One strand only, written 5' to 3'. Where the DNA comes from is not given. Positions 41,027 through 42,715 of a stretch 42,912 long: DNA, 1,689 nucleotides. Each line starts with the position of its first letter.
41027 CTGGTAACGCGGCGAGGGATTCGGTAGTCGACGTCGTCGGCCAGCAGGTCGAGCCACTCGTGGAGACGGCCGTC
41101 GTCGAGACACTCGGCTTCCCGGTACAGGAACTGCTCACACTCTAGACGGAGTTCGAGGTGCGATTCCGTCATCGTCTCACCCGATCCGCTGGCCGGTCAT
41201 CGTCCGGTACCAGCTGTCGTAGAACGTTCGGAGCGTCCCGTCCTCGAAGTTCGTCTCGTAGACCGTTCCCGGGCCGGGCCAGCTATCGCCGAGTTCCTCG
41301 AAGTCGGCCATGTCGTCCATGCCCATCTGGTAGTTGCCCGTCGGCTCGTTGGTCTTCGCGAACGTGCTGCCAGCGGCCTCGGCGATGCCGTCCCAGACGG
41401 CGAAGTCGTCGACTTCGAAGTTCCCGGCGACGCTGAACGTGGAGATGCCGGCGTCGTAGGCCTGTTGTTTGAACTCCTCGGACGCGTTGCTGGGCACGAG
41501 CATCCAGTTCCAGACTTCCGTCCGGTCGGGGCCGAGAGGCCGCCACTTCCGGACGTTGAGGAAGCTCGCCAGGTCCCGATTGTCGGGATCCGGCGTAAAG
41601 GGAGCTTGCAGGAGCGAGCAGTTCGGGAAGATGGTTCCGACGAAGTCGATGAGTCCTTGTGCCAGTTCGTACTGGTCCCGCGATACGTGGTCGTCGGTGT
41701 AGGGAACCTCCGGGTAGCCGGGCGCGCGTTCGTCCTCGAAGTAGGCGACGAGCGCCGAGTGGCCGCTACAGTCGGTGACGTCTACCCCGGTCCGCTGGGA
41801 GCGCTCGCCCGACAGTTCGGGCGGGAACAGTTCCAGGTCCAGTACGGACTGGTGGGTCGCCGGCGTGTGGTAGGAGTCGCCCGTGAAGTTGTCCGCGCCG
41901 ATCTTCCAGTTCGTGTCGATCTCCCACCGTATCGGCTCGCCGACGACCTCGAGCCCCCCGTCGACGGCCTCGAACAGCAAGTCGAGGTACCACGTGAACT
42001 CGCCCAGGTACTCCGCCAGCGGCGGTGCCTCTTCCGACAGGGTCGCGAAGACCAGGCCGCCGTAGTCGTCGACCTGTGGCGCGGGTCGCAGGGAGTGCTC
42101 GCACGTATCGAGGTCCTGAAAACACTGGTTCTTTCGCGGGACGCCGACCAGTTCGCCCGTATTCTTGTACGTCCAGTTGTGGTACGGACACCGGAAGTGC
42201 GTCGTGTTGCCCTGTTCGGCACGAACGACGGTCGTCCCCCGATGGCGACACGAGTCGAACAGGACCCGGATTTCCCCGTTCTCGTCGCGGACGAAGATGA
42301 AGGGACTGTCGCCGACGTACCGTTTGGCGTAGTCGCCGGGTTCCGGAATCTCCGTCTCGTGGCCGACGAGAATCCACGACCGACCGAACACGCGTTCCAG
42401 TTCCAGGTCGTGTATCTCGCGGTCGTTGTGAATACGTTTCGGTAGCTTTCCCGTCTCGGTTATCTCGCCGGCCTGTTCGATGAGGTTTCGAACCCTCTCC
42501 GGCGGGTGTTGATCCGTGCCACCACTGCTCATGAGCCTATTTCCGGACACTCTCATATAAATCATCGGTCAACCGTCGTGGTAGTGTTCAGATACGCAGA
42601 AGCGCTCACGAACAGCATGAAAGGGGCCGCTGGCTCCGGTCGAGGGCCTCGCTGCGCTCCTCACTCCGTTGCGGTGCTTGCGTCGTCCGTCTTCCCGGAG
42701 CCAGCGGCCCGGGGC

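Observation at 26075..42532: Candidate catabolic island for an N-methylated amine (quaternary amine or opine/sarcosine-like compound)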

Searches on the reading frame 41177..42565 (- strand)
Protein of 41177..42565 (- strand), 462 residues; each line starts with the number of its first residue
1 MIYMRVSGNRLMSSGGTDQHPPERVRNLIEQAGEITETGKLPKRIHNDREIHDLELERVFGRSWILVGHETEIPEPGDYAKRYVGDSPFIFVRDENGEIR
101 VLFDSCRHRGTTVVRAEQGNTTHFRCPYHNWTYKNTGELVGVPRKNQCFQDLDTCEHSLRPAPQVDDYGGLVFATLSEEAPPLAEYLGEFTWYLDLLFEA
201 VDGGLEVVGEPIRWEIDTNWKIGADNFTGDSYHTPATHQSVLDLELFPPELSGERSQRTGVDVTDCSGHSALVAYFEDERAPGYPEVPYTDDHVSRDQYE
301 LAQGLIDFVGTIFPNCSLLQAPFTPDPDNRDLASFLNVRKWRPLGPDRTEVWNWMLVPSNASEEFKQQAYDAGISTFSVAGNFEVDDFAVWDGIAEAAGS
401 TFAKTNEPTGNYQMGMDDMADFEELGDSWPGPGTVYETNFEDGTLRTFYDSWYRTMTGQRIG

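Call 5: search_protein_families(library=pfam, proteins=[window:41177-42565:-], max_evalue=0.01)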
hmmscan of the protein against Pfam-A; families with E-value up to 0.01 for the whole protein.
window:41177-42565:- (462 aa): 2 families
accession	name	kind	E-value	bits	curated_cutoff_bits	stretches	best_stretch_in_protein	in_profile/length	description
PF00355.32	Rieske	-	2.3e-19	69.5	20.3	1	63-147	1-83/88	Rieske [2Fe-2S] domain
PF00848.25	Ring_hydroxyl_A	-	4.9e-17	63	24.9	1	209-408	7-180/208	Ring hydroxylating alpha subunit (catalytic domain)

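Call 6: search_protein_families(library=ncbifam, proteins=[window:41177-42565:-], max_evalue=0.001)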
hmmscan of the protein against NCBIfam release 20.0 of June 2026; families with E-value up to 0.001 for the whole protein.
window:41177-42565:- (462 aa): 5 families
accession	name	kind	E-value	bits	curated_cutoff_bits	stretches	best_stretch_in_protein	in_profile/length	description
NF042946.1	3PPDioc_HcaE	equivalog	5.1e-71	240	830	2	36-244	11-220/450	3-phenylpropionate/cinnamic acid dioxygenase subunit alpha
TIGR03229.1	benzo_1_2_benA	equivalog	3.2e-43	148.2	780.95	1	39-239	14-216/433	benzoate 1,2-dioxygenase large subunit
NF041684.1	ant_diox_AndAc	equivalog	1.5e-40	139.1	750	1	37-238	19-222/418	anthranilate 1,2-dioxygenase large subunit AndAc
TIGR03228.1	anthran_1_2_A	equivalog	5.3e-37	127.6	671.9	1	45-239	20-214/438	anthranilate 1,2-dioxygenase large subunit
NF058607.1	GlBtMonoOxGbcA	equivalog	8.9e-37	126.5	670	1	35-243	27-227/420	glycine betaine monooxygenase oxygenase subunit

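Call 11: find_encoding_contigs(protein=window:41177-42565:-, flank=10000, max_places=6)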
Protein window:41177-42565:- (462 aa): no gene with exactly this product is on record in the collection.

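Call 14: find_homologous_proteins(query=window:41177-42532:-, max_evalue=1e-10)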
Query window:41177-42532:- (451 aa): 529 proteins with E <= 1e-10 among 7213 candidates; the best 120 are listed.
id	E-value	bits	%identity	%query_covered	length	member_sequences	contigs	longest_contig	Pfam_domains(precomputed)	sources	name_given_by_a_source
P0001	0.0e+0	1076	100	100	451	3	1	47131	PF00355.33,PF00848.26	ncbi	ncbi:MAG: Rieske 2Fe-2S domain-containing protein [Haloarculaceae archaeon]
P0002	2.6e-269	912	81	100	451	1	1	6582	PF00355.33,PF00848.26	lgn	-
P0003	4.5e-266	901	81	100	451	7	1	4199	PF00355.33,PF00848.26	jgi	-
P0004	3.6e-262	888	81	99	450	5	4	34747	PF00355.33,PF00848.26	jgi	jgi:phenylpropionate dioxygenase-like ring-hydroxylating dioxygenase large terminal subunit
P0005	5.1e-253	858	77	100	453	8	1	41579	PF00355.33,PF00848.26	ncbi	-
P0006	7.9e-253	857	79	98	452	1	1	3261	PF00355.33,PF00848.26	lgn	-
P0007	1.9e-250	850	78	100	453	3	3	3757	PF00355.33,PF00848.26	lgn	-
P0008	3.5e-250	849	77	100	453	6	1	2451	PF00355.33,PF00848.26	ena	-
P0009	1.8e-247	840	75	99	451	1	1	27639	PF00355.33,PF00848.26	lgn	-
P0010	2.2e-247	839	76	98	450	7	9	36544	PF00355.33,PF00848.26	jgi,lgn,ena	jgi:phenylpropionate dioxygenase-like ring-hydroxylating dioxygenase large terminal subunit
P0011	1.3e-245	834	74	100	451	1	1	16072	PF00355.33,PF00848.26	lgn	-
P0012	1.5e-245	833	76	99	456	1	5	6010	PF00355.33,PF00848.26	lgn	-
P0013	1.6e-243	827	74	100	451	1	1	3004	PF00355.33,PF00848.26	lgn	-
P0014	1.2e-219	748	70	97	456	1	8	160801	PF00355.33,PF00848.26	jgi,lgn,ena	-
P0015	1.6e-217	741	68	100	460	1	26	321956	PF00355.33,PF00848.26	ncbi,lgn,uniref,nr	ncbi:ring-hydroxylating oxygenase subunit alpha (plasmid) [Haloferax mediterranei ATCC 33500]|uniref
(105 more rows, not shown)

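Call 15: find_encoding_contigs(protein=P0001, flank=10000, max_places=3)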
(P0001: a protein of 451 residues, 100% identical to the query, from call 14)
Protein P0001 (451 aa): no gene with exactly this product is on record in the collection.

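Call 16: find_encoding_contigs(protein=P0015, flank=10000, max_places=3)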
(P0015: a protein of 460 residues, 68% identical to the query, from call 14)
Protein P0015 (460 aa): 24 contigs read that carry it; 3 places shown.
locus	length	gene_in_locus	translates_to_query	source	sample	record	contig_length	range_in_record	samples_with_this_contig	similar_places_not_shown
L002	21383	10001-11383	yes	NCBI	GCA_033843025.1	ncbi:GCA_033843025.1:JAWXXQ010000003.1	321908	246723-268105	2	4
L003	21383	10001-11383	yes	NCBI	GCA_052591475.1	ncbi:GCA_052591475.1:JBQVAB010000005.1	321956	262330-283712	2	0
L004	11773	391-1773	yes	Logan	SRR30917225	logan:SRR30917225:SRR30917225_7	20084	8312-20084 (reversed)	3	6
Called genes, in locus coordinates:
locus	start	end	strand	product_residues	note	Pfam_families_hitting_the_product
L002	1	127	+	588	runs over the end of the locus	PF13185:GAF_2 (weak), PF15915:BAT, PF04967:HTH_10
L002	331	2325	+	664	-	PF16177:ACAS_N, PF00501:AMP-binding, PF13193:AMP-binding_C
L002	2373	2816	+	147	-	PF13937:DUF4212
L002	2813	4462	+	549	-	PF00474:SSF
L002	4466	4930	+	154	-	PF00582:Usp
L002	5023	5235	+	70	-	PF26436:DUF8119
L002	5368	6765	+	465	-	PF05694:SBP56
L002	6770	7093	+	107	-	PF00111:Fer2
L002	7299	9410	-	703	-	PF00082:Peptidase_S8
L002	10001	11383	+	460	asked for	PF00355:Rieske, PF00848:Ring_hydroxyl_A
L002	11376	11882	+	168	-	PF13577:SnoaL_4 (weak), PF00866:Ring_hydroxyl_B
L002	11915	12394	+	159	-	-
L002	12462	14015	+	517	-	PF00221:Lyase_aromatic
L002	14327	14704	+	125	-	PF07883:Cupin_2 (weak)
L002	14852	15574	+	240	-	PF04405:ScdA_N, PF01814:Hemerythrin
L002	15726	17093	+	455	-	PF17767:NAPRTase_N, PF04095:NAPRTase, PF17956:NAPRTase_C (weak)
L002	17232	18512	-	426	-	PF12832:MFS_1_like (faint), PF07690:MFS_1, PF06779:MFS_4 (weak), PF07690:MFS_1 (weak)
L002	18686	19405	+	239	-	PF24281:HVO_2928_N, PF04967:HTH_10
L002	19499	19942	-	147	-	PF23444:DUF7127 (faint), PF00011:HSP20, PF17886:ArsA_HSP20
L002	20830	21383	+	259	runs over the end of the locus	PF00005:ABC_tran, PF13304:AAA_21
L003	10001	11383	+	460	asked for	PF00355:Rieske, PF00848:Ring_hydroxyl_A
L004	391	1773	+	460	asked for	PF00355:Rieske, PF00848:Ring_hydroxyl_A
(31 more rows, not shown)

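Call 19: find_related_loci(query=A1, collection=genome_contigs, flank=10000)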
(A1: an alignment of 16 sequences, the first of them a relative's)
Query A1 (451 aa) in genome_contigs; peptide patterns used: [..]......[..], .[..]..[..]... (x = any residue, [..] = any of these).
599 stretches matched a pattern (row limit reached: there are more); 521 encode a relative of the query (tblastn E <= 1e-3); the best 80 are kept; 80 distinct loci.
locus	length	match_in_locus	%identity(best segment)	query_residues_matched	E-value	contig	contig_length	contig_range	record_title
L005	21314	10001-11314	68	14-450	0e+0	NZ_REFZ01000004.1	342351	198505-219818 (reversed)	Natrarchaeobius oligotrophus strain AArcht7 Ga0101038_104, whole genome shotgun sequence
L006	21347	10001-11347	65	1-450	0e+0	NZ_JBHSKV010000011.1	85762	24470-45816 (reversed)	Halorubrum glutamatedens strain CGMCC 1.16026 platanus_K_default_11, whole genome shotgun sequence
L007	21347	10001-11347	64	1-450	0e+0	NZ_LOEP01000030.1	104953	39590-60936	Haloferax sp. Q22 scaffold30, whole genome shotgun sequence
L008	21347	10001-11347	65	1-450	0e+0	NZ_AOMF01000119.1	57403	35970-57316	Halococcus thailandensis JCM 13552 contig_119, whole genome shotgun sequence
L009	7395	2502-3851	62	1-451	0e+0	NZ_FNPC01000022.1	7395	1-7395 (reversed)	Halopenitus persicus strain DC30,IBRC 10041,KCTC 4046, whole genome shotgun sequence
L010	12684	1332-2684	77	1-451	0e+0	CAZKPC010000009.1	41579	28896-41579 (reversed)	MAG TPA_asm: uncultured Halobacteriales archaeon isolate SRP185896_co2_302 genome assembly, contig: NODE_306_length_4157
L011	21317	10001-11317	52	13-451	2e-152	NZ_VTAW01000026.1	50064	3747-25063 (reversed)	Natrialba swarupiae strain ESP3B_9 NODE_26_length_50064_cov_72.4216, whole genome shotgun sequence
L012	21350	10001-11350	50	2-451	3e-149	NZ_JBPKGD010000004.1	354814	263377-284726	Haloarchaeobius sp. HRN-SO-5 HRNSO5_ctg004, whole genome shotgun sequence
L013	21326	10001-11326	50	10-451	2e-148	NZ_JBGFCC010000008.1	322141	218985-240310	Natrarchaeobius versutus strain A-rgal3 NODE_8_length_322141_cov_135.179399, whole genome shotgun sequence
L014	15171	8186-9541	50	3-451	4e-147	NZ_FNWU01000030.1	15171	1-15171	Halopenitus malekzadehii strain IBRC-M10418, whole genome shotgun sequence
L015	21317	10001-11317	50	13-451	3e-147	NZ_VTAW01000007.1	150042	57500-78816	Natrialba swarupiae strain ESP3B_9 NODE_7_length_150042_cov_77.5517, whole genome shotgun sequence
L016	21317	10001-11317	51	13-451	5e-147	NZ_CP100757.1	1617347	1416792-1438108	Natrinema gelatinilyticum strain BND6 plasmid unnamed1, complete sequence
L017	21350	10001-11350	48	2-451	2e-146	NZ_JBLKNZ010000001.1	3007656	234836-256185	Halovenus marina strain SYNS179 SYNS179_ctg01, whole genome shotgun sequence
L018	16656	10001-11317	50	14-447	2e-146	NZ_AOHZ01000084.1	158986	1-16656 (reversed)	Natronolimnohabitans innermongolicus JCM 12255 contig_84, whole genome shotgun sequence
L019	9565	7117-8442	50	11-447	5e-146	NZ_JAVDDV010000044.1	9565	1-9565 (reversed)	Natronolimnohabitans sp. A-GB9 44, whole genome shotgun sequence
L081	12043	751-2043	41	14-446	3e-107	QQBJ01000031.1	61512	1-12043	Mycolicibacterium moriokaense strain DSM 44221 scaffold_30, whole genome shotgun sequence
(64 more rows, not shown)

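Call 23: find_encoding_contigs(protein=P0004, flank=10000, max_places=2)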
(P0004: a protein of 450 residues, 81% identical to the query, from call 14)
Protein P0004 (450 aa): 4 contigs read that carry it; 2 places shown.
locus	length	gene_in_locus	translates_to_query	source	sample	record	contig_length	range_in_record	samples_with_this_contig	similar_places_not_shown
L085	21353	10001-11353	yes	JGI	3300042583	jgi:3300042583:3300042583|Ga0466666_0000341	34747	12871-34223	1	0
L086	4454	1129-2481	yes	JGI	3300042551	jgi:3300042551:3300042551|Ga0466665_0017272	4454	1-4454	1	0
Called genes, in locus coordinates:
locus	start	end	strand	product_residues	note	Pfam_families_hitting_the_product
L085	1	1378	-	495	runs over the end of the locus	PF01266:DAO, PF16350:FAO_M, PF08669:GCV_T_C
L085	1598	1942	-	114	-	PF00111:Fer2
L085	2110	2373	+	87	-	-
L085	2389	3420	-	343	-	PF01717:Meth_synt_2, PF08267:Meth_synt_1 (weak)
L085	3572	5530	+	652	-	PF00111:Fer2, PF17650:RACo_linker, PF17651:Raco_middle, PF14574:RACo_C_ter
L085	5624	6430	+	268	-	PF07796:DUF1638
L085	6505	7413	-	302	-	PF02007:MtrH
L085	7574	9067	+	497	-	PF00221:Lyase_aromatic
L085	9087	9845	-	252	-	PF02607:B12-binding_2, PF02310:B12-binding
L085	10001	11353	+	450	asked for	PF00355:Rieske, PF00848:Ring_hydroxyl_A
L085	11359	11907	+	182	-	PF13577:SnoaL_4 (weak), PF00866:Ring_hydroxyl_B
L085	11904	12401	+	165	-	-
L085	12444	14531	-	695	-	PF00005:ABC_tran, PF02463:SMC_N (weak), PF13304:AAA_21, PF08352:oligo_HPY, PF00005:ABC_tran, PF02463:SMC_N (weak), PF13304:AAA_21 (weak), PF08352:oligo_HPY, +7 more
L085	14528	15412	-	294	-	PF12911:OppC_N (weak), PF00528:BPD_transp_1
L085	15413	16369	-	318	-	PF19300:BPD_transp_1_N, PF00528:BPD_transp_1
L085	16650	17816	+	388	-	PF00890:FAD_binding_2 (faint), PF01266:DAO, PF01946:Thi4 (weak), PF04820:Trp_halogenase (faint), PF07992:Pyr_redox_2 (faint), PF12831:FAD_oxidored (weak), PF13450:NAD_binding_8 (weak)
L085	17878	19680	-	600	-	-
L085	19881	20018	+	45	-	-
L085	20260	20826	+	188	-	PF02423:OCD_Mu_crystall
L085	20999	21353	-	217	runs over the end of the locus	PF24280:HVO_A0563_N, PF04967:HTH_10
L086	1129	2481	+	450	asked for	PF00355:Rieske, PF00848:Ring_hydroxyl_A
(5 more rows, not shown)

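Call 24: find_encoding_contigs(protein=P0010, flank=10000, max_places=2)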
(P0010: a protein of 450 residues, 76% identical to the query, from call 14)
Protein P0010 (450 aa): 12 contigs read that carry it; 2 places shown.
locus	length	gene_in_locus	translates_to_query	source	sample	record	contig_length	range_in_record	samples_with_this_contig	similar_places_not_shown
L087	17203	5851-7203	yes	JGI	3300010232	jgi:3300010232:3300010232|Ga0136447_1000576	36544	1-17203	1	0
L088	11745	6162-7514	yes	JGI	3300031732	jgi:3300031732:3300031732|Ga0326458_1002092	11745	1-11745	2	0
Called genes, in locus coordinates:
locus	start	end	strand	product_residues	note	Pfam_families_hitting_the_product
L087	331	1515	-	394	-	PF00890:FAD_binding_2 (weak), PF01266:DAO, PF01946:Thi4 (faint), PF07992:Pyr_redox_2 (faint), PF13450:NAD_binding_8 (faint)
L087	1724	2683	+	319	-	PF19300:BPD_transp_1_N, PF00528:BPD_transp_1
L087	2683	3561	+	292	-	PF00528:BPD_transp_1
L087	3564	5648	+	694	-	PF03193:RsgA_GTPase (faint), PF00005:ABC_tran, PF00158:Sigma54_activat (faint), PF08352:oligo_HPY, PF00005:ABC_tran, PF02463:SMC_N (weak), PF13304:AAA_21 (weak), PF08352:oligo_HPY, +6 more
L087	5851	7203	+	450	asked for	PF00355:Rieske, PF00848:Ring_hydroxyl_A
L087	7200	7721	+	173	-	PF13577:SnoaL_4, PF00866:Ring_hydroxyl_B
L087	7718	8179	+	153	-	-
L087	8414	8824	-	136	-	-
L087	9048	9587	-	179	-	PF13384:HTH_23, PF13551:HTH_29 (weak), PF13565:HTH_32, PF13592:HTH_33 (weak)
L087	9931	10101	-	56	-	-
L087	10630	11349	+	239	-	PF09339:HTH_IclR, PF12802:MarR_2 (weak), PF01614:IclR_C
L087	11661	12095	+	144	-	PF12172:zf-ChsH2 (weak), PF01796:OB_ChsH2_C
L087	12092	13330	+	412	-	PF00108:Thiolase_N, PF08545:ACP_syn_III (faint), PF22691:Thiolase_C_1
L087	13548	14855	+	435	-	PF00501:AMP-binding (weak)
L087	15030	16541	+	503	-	PF00118:Cpn60_TCP1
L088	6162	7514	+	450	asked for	PF00355:Rieske, PF00848:Ring_hydroxyl_A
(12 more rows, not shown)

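Call 25: find_encoding_contigs(protein=P0005, flank=10000, max_places=2)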
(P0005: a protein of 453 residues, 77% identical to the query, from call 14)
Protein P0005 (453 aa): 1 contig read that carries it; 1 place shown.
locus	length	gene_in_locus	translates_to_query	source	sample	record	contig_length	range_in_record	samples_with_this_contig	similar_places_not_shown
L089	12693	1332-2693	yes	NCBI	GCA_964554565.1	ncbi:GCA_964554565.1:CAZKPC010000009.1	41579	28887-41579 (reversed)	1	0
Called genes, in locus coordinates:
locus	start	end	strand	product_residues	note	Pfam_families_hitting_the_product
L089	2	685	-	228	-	?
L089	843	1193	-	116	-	PF00111:Fer2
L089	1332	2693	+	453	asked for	PF00355:Rieske, PF00848:Ring_hydroxyl_A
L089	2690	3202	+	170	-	PF00866:Ring_hydroxyl_B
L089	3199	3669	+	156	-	-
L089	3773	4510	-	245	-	PF02607:B12-binding_2, PF02310:B12-binding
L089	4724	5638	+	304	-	PF02007:MtrH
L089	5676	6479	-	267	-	PF07796:DUF1638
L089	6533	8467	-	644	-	PF00111:Fer2, PF17650:RACo_linker, PF17651:Raco_middle, PF14574:RACo_C_ter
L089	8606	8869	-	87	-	-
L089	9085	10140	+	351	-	PF01717:Meth_synt_2, PF08267:Meth_synt_1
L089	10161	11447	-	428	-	PF07690:MFS_1, PF00083:Sugar_tr (weak), PF07690:MFS_1, PF12832:MFS_1_like (weak)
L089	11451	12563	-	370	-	PF00581:Rhodanese, PF00753:Lactamase_B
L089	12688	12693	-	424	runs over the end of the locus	PF00581:Rhodanese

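Call 27: search_solved_structures(query=window:41177-42532:-, max_evalue=1e-20)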
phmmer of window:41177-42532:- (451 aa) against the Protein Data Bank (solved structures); distinct sequences matched with E-value up to 1e-20: 29.
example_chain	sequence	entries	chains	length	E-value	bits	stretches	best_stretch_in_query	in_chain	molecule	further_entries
2b1x_A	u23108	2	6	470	4e-105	355.4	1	23-447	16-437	naphthalene dioxygenase large subunit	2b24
9jp5_A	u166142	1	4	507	6.5e-84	285.5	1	20-442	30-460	Phthalate 3,4-dioxygenase alpha subunit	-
1uli_A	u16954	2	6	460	4.8e-68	233.1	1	26-447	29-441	biphenyl dioxygenase large subunit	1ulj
3en1_A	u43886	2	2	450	3.3e-65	223.8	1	26-447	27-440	Benzene 1,2-dioxygenase subunit alpha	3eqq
2xr8_A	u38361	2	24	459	5.8e-65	222.9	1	10-446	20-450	BIPHENYL DIOXYGENASE SUBUNIT ALPHA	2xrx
2xsh_A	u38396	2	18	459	3.3e-64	220.4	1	10-446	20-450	BIPHENYL DIOXYGENASE SUBUNIT ALPHA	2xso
3gzx_A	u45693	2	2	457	3.7e-64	220.3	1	11-405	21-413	Biphenyl dioxygenase subunit alpha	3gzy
2yfi_A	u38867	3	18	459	1.3e-63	218.5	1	10-446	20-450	BIPHENYL DIOXYGENASE SUBUNIT ALPHA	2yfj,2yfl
5aeu_A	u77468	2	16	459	1.4e-63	218.4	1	10-446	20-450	BIPHENYL DIOXYGENASE SUBUNIT ALPHA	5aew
8k0a_A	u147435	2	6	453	3.4e-63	217.1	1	25-232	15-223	3-phenylpropionate/cinnamic acid dioxygenase subunit alpha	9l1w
1wql_A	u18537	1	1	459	2.7e-60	207.6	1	25-446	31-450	iron-sulfur protein large subunit of cumene dioxygenase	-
2gbw_A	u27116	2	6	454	8.2e-59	202.7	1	31-251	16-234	Biphenyl 2,3-Dioxygenase Alpha Subunit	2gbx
2ckf_A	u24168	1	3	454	9e-59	202.5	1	31-377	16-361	RING-HYDROXYLATING DIOXYGENASE ALPHA SUBUNIT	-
5xbp_A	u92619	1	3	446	1.5e-57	198.5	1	24-429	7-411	3NT oxygenase alpha subunit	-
2bmo_A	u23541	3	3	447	1.9e-57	198.2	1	18-393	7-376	OXYGENASE-ALPHA NBDO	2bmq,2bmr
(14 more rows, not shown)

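Call 35: search_solved_structures(query=L002:12462-14015:+, max_evalue=1e-10)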
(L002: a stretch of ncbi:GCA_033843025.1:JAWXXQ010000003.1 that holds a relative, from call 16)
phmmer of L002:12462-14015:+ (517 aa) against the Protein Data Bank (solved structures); distinct sequences matched with E-value up to 1e-10: 39.
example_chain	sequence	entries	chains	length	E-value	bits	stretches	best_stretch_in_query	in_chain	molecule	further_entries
6v6h_A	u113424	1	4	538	2.5e-111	376.1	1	7-516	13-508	Histidine ammonia-lyase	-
7tqr_A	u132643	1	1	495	1.3e-107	363.8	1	2-511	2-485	Probable histidine ammonia-lyase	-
1gkm_B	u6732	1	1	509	5.3e-105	355.2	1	41-505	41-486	Histidine ammonia-lyase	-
1gkj_A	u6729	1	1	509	1.9e-104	353.4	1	41-505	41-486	HISTIDINE AMMONIA-LYASE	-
1gk3_A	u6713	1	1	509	7.1e-104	351.5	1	41-505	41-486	HISTIDINE AMMONIA-LYASE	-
1eb4_A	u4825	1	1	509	9.3e-104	351.1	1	41-505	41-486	HISTIDINE AMMONIA-LYASE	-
1gk2_A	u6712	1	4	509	1.3e-103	350.6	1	41-505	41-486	HISTIDINE AMMONIA-LYASE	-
1b8f_A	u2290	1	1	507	2.2e-101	343.3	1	41-505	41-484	Histidine ammonia-lyase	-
3kdy_A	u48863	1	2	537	5.8e-75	256.2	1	3-515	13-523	Histidine ammonia-lyase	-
2rjr_A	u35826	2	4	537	2.9e-74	253.9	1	3-515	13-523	Tyrosine aminomutase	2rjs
2ohy_A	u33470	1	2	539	3e-74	253.8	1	3-515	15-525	Tyrosine aminomutase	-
2qve_A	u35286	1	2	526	3.6e-74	253.6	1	4-515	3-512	Tyrosine Aminomutase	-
3kdz_A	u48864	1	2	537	9.8e-74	252.1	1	3-515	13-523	Histidine ammonia-lyase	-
3unv_A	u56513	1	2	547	2.3e-73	250.9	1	6-507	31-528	AdmH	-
2o6y_A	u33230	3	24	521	4.1e-64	220.4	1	11-508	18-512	Putative histidine ammonia-lyase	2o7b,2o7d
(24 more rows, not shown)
